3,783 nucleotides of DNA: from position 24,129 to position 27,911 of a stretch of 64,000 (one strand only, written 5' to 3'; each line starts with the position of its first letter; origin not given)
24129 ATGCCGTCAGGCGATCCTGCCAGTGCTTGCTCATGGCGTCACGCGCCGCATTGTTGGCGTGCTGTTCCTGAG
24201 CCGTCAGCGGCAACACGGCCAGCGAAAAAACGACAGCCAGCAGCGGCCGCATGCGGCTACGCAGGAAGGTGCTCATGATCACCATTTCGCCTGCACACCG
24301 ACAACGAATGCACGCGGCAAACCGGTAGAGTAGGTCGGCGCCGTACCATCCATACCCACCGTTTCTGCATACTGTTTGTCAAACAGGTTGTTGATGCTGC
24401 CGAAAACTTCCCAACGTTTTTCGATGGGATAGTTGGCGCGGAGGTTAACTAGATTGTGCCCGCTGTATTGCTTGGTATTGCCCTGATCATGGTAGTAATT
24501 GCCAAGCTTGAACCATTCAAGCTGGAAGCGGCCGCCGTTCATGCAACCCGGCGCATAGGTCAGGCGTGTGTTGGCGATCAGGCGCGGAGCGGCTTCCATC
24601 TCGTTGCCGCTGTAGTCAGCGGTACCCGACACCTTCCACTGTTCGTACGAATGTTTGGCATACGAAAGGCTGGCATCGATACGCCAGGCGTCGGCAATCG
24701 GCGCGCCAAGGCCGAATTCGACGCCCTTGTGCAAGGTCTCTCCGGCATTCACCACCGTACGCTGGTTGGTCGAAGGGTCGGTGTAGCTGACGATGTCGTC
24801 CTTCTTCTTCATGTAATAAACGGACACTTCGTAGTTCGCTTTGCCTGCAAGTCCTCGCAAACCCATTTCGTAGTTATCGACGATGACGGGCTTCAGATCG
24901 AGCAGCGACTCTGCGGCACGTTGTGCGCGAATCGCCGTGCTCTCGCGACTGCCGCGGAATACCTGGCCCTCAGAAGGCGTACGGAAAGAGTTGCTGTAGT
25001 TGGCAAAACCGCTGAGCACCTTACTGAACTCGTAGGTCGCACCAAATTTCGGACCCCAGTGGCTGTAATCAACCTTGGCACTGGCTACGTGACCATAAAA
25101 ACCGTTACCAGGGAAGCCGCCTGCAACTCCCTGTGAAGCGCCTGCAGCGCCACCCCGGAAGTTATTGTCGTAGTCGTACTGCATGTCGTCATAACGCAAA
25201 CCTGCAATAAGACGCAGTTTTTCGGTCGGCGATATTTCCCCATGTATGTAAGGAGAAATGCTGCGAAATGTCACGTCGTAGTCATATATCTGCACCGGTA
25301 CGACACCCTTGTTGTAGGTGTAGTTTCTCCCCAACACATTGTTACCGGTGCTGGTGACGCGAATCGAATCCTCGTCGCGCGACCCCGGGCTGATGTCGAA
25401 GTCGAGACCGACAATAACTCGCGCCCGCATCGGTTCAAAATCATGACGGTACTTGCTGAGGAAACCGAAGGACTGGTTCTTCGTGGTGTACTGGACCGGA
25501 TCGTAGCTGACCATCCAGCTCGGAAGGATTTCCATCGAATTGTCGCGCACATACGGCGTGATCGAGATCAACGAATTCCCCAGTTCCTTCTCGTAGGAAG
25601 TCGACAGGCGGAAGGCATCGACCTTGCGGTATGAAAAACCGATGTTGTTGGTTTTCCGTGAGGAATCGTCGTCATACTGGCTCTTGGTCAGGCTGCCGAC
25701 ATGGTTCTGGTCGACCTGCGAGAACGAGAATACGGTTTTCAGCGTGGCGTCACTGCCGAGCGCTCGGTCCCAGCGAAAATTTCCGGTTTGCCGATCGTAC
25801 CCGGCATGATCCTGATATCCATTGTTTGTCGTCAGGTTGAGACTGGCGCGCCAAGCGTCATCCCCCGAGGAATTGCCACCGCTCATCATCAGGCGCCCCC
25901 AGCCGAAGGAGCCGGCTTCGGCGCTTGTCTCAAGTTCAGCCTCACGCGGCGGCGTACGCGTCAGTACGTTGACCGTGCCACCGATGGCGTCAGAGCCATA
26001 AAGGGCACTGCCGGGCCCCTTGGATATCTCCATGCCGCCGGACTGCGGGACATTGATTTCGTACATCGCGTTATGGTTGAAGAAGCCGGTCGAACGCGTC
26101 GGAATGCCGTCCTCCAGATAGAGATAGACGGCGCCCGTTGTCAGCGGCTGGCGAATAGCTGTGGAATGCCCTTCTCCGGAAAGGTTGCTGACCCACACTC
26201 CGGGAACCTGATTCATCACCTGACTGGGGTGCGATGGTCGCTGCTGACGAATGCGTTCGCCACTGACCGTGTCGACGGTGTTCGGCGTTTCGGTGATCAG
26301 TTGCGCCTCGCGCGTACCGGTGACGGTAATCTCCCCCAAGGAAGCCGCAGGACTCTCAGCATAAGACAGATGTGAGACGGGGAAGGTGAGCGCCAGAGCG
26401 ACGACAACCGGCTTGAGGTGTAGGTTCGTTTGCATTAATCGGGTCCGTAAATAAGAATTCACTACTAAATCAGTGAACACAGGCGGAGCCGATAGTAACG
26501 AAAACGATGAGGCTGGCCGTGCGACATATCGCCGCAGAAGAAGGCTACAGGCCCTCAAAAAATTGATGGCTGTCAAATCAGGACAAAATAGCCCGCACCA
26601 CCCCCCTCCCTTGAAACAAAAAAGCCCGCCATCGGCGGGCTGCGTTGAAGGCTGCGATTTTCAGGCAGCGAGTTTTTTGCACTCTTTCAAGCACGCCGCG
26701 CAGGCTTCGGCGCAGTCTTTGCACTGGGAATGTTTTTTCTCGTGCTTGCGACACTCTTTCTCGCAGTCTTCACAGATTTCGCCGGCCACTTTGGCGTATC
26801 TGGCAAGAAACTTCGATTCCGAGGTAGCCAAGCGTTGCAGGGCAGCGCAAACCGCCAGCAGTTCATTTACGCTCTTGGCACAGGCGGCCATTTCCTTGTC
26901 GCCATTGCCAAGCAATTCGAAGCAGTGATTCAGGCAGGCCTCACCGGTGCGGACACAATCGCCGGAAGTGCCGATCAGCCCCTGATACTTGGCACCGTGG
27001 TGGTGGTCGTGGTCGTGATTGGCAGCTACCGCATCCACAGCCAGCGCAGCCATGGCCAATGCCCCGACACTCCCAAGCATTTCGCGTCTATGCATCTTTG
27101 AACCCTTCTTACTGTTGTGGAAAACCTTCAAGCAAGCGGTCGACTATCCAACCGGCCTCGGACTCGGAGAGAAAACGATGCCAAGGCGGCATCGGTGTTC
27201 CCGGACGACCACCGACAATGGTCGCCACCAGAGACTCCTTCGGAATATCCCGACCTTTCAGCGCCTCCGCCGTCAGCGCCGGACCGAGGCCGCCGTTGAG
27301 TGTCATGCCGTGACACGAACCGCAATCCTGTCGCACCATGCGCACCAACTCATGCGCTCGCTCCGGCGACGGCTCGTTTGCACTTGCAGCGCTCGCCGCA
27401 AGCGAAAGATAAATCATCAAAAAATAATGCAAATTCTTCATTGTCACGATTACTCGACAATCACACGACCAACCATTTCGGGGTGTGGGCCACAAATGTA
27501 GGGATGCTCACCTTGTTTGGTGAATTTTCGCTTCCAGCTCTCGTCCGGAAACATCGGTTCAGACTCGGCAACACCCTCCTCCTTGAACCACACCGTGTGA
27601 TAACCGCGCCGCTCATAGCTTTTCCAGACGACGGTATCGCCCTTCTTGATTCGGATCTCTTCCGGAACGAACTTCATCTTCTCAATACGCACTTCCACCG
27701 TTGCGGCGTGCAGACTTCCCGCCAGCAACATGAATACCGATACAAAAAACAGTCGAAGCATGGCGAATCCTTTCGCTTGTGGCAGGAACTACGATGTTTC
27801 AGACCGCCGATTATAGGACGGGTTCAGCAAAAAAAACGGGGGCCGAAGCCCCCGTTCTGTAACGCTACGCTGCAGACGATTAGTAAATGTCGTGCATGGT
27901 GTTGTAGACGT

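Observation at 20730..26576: Uncharacterised TonB-dependent module embedded in the nir regulon behind an FNR-type box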

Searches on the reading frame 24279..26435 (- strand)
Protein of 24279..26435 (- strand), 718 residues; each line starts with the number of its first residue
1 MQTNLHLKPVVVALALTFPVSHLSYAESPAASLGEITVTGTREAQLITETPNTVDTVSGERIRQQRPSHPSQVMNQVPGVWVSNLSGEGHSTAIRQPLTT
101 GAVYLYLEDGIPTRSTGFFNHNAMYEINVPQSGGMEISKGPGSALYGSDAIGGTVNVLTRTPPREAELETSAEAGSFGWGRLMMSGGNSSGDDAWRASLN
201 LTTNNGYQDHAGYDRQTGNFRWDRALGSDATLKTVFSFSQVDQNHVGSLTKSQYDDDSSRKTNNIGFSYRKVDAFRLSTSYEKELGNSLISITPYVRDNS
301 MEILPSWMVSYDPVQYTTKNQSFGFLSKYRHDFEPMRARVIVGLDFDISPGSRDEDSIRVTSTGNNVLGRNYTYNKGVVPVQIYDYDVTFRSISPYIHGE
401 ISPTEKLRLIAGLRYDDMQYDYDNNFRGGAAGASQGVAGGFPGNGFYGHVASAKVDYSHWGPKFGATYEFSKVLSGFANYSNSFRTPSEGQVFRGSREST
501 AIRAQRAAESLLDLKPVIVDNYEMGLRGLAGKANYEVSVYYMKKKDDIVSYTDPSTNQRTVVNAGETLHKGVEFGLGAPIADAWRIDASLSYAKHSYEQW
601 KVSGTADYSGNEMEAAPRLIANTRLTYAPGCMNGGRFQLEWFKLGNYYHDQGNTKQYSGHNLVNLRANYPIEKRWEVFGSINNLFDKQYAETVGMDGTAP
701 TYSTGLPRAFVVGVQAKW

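Call 4: search_protein_families(library=pfam, proteins=[window:24279-26435:-], max_evalue=0.01)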
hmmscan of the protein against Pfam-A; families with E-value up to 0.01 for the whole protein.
window:24279-26435:- (718 aa): 3 families
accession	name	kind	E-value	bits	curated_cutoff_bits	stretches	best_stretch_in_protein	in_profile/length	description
PF00593.30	TonB_dep_Rec_b-barrel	-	9e-48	164.6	27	1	201-684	9-436/436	TonB dependent receptor-like, beta-barrel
PF07715.20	Plug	-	6.7e-15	55.9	23.9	1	49-154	4-107/107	TonB-dependent Receptor Plug Domain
PF16946.11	Porin_OmpG_1_2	-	0.004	16.9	23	1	652-706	235-290/294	OMPG-porin 1 family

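Call 5: search_protein_families(library=ncbifam, proteins=[window:24279-26435:-], max_evalue=0.01)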
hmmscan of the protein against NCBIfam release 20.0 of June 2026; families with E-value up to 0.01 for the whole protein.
window:24279-26435:- (718 aa): 27 families (the best 25 are shown)
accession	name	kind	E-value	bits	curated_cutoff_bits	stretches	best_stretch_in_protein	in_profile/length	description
TIGR01783.1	TonB-siderophor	subfamily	5.5e-47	160.7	223.5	2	452-716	400-647/649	TonB-dependent siderophore receptor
TIGR01785.1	TonB-hemin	subfamily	1.7e-36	125.9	316.85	2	260-699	241-664/677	TonB-dependent heme/hemoglobin receptor family protein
NF041535.1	TonB_rec_PqqU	equivalog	1.3e-35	122.8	1200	1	48-715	14-670/676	TonB-dependent receptor PqqU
TIGR01779.1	TonB-B12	equivalog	1.7e-32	112.8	599.7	2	12-264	6-260/614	TonB-dependent vitamin B12 receptor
NF007926.1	PRK10641.1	equivalog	1e-30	106.9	836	3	24-217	18-204/617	TonB-dependent vitamin B12 receptor BtuB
TIGR01786.1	TonB-hemlactrns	subfamily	3.4e-27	95.1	323.75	2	386-693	386-690/719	TonB-dependent hemoglobin/transferrin/lactoferrin family receptor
NF010010.0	PRK13483.1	equivalog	2.7e-17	62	927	2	10-167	9-170/660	ligand-gated channel protein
NF050067.1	TonBEntbctnRecCfrA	equivalog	1.8e-16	59.6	1200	2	519-696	493-669/698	TonB-dependent ferric enterobactin receptor CfrA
NF010011.0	PRK13484.1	equivalog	1.4e-14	53.3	1197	2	19-161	17-160/682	IreA family TonB-dependent siderophore receptor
NF007478.2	PRK10064.1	equivalog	5.8e-14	51.3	745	1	12-161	15-159/663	catecholate siderophore receptor CirA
NF010038.0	PRK13513.1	equivalog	4.8e-13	48.5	942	2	27-172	29-177/659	ligand-gated channel protein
NF010651.0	PRK14050.1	equivalog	8.9e-13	47.2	884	2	513-718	532-730/730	TonB-dependent siderophore receptor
NF049945.1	TonB_dep_FCYXU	equivalog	8.9e-12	44.4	825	1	11-613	11-584/697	TonB-dependent receptor, FCYXU motif-type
NF053590.1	TonB_dep_TOL0244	equivalog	2.1e-11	43.2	645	2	135-224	115-204/604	TOL_0244 family TonB-dependent receptor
NF010012.0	PRK13486.1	equivalog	2.5e-11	42.7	924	2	36-162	28-160/696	TonB-dependent receptor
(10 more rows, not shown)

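Call 21: search_solved_structures(query=window:24279-26435:-, max_evalue=0.001)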
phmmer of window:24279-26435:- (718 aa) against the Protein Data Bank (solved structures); distinct sequences matched with E-value up to 0.001: 25.
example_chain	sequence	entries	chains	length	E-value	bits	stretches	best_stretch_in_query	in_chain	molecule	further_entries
6v81_A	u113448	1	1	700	4.6e-28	101.2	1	43-718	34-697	Probable TonB-dependent receptor YncD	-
9c4o_A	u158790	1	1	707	5.4e-28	101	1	44-718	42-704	Pyrroloquinoline quinone transporter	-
8the_A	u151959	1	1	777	7.7e-16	60.8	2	28-163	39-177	Heme/hemoglobin uptake outer membrane receptor PhuR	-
5fp1_A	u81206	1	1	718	5.6e-15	58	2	385-691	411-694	TONB-DEPENDENT SIDEROPHORE RECEPTOR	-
9rvq_A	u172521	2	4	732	1e-13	53.8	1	531-717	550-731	TonB-dependent receptor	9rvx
2hdf_A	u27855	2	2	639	2.1e-12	49.5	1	37-161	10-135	Colicin I receptor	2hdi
9nn6_A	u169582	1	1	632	3.1e-12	48.9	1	37-161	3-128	Colicin I receptor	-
1nqf_A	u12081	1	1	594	1.1e-09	40.5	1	50-194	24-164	Vitamin B12 receptor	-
3m8b_A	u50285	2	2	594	1.3e-09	40.2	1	51-194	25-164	Vitamin B12 transporter btuB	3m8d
3rgm_A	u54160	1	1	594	1.3e-09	40.2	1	50-193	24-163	Vitamin B12 transporter BtuB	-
3rgn_A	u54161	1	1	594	1.5e-09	40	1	50-194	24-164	Vitamin B12 transporter BtuB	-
2gsk_A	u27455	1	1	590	1.6e-09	40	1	51-194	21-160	Vitamin B12 transporter btuB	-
1by3_A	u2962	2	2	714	1.7e-09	39.9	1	25-190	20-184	PROTEIN (FERRICHROME-IRON RECEPTOR PRECURSOR (FHUA)) | FERRIC HYDROXAMATE UPTAKE PROTEIN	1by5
1nqe_A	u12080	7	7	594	1.8e-09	39.7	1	50-194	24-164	Vitamin B12 receptor | Vitamin B12 transporter btuB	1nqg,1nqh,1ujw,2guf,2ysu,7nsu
8a60_A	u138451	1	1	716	3.6e-09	38.8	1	24-190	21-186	Ferrichrome outer membrane transporter/phage receptor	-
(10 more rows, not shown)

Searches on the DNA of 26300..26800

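Call 40: search_rna_families(source=window, start=26300, end=26800, threshold=evalue, max_evalue=1)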
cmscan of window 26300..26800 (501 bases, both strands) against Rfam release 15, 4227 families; matches with E-value up to 1: 2.
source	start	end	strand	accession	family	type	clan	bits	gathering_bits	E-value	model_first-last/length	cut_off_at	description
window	26616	26695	-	RF00513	Trp_leader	Cis-reg; leader;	-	21.8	41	0.052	1-100/100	no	Tryptophan operon leader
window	26552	26730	-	RF02142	HOXA11-AS1_6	Gene; lncRNA;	-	17.7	50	0.15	1-179/179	no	HOXA11 antisense RNA 1 conserved region 6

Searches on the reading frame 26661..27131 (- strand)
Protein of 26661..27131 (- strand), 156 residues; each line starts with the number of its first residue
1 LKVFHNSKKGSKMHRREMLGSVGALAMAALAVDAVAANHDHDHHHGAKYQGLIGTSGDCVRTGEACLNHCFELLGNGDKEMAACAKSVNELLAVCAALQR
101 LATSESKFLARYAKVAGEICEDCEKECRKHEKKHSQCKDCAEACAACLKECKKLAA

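Call 6: search_protein_families(library=pfam, proteins=[window:26661-27131:-], max_evalue=0.01)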
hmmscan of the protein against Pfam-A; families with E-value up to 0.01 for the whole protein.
window:26661-27131:- (156 aa): 0 families

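Call 17: search_protein_families(library=ncbifam, proteins=[window:26661-27095:-], max_evalue=0.001)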
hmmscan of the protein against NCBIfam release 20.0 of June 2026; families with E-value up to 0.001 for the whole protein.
window:26661-27095:- (144 aa): 1 family
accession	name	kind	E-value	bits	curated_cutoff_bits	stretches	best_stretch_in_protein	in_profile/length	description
TIGR04401.1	TAT_Cys_rich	subfamily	6.1e-47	159.6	100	1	1-142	1-151/151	Csp1 family four helix bundle copper storage protein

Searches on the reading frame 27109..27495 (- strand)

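Call 6: search_protein_families(library=pfam, proteins=[window:27109-27495:-], max_evalue=0.01)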
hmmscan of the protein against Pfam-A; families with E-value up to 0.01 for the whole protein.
window:27109-27495:- (128 aa): 1 family
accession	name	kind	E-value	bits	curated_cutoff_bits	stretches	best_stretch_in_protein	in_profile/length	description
PF13442.11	Cytochrome_CBB3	-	2.2e-10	41.1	27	1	47-119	3-66/68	Cytochrome C oxidase, cbb3-type, subunit III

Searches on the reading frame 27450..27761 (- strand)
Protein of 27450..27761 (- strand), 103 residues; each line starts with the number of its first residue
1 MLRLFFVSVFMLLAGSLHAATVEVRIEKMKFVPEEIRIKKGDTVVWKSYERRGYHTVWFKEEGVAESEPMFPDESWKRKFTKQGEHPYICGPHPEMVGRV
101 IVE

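Call 6: search_protein_families(library=pfam, proteins=[window:27450-27761:-], max_evalue=0.01)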
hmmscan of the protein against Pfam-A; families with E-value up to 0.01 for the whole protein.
window:27450-27761:- (103 aa): 2 families
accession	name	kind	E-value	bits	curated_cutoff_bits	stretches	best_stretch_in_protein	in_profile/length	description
PF00127.26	Copper-bind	-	5.7e-12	46.4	21.2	1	21-103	4-99/99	Copper binding proteins, plastocyanin/azurin family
PF13473.12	Cupredoxin_1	-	7.1e-07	29.6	27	1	16-102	17-104/104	Cupredoxin-like domain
